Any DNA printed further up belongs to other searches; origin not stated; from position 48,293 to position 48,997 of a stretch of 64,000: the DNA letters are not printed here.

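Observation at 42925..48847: Divergently arranged methyltransferase-helicase-methyltransferase cluster with a truncated third MTase copy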

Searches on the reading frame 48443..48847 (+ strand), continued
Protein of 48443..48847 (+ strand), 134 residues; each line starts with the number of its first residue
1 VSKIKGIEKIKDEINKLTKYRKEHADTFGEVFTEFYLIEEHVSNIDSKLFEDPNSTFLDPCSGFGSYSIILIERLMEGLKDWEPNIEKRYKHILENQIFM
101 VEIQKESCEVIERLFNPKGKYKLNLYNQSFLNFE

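Call 77: fold_search(model_id=the predicted structure, library=pdb)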
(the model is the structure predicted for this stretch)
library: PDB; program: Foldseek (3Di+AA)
matches with E <= 10: 539; with E <= 0.001: 19
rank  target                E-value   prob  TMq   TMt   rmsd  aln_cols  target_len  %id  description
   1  7lni_A                3.1e-04  1.00  0.55  0.16   3.7       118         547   20  SeMet CamA Adenine Methyltransferase Complexed to Cognate Substrate DNA (released 2021-05-19)
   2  7rfl_A                3.1e-04  1.00  0.55  0.15   5.2       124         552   18  CamA Adenine Methyltransferase Complexed to Cognate Substrate DNA and Inhibitor SGC0946 (released 2021-09-15)
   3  8cxs_A                3.7e-04  1.00  0.55  0.16   3.9       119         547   20  CamA Adenine Methyltransferase Complexed to Cognate Substrate DNA and Inhibitor MTA (released 2023-01-11)
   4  7rfk_C                3.9e-04  1.00  0.55  0.15   5.1       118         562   17  CamA Adenine Methyltransferase Complexed to Cognate Substrate DNA and Inhibitor Sinefungin (released 2021-09-15)
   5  7rfl_B                4.1e-04  1.00  0.57  0.16   4.0       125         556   19  CamA Adenine Methyltransferase Complexed to Cognate Substrate DNA and Inhibitor SGC0946 (released 2021-09-15)
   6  7rfm_B                4.8e-04  1.00  0.58  0.16   3.8       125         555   17  CamA Adenine Methyltransferase Complexed to Cognate Substrate DNA and Inhibitor EPZ004777 (released 2021-09-15)
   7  8cxw_A                5.1e-04  1.00  0.58  0.16   3.6       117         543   20  CamA Adenine Methyltransferase Complexed to Cognate Substrate DNA and Inhibitor piclidenoson (Compound 4) (released 2023-01-11)
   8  8fs2_A                5.4e-04  1.00  0.51  0.14   5.1       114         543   19  CamA Adenine Methyltransferase Complexed to Cognate Substrate DNA and Inhibitor 11b (YD907) (released 2023-05-10)
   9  8cy2_A                5.7e-04  1.00  0.53  0.16   5.1       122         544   19  CamA Adenine Methyltransferase Complexed to Cognate Substrate DNA and Inhibitor APNEA (Compound 9) (released 2023-01-11)
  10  7rfn_A                6.4e-04  1.00  0.57  0.16   3.8       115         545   18  CamA Adenine Methyltransferase Complexed to Cognate Substrate DNA and Inhibitor SGC8158 (released 2021-09-15)
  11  8cxt_A                6.4e-04  1.00  0.58  0.16   4.0       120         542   18  CamA Adenine Methyltransferase Complexed to Cognate Substrate DNA and Inhibitor N6-benzyladenosine (Compound 1) (released 2023-01-11)
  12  7rfk_B                6.7e-04  1.00  0.50  0.14   4.9       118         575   18  CamA Adenine Methyltransferase Complexed to Cognate Substrate DNA and Inhibitor Sinefungin (released 2021-09-15)
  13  7lnj_A                7.1e-04  1.00  0.56  0.16   3.8       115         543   19  CamA Adenine Methyltransferase Complexed to Cognate Substrate DNA (released 2021-05-19)
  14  7rfk_A                7.9e-04  1.00  0.54  0.15   3.5       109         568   17  CamA Adenine Methyltransferase Complexed to Cognate Substrate DNA and Inhibitor Sinefungin (released 2021-09-15)
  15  7rfn_C                7.9e-04  1.00  0.55  0.15   3.8       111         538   19  CamA Adenine Methyltransferase Complexed to Cognate Substrate DNA and Inhibitor SGC8158 (released 2021-09-15)
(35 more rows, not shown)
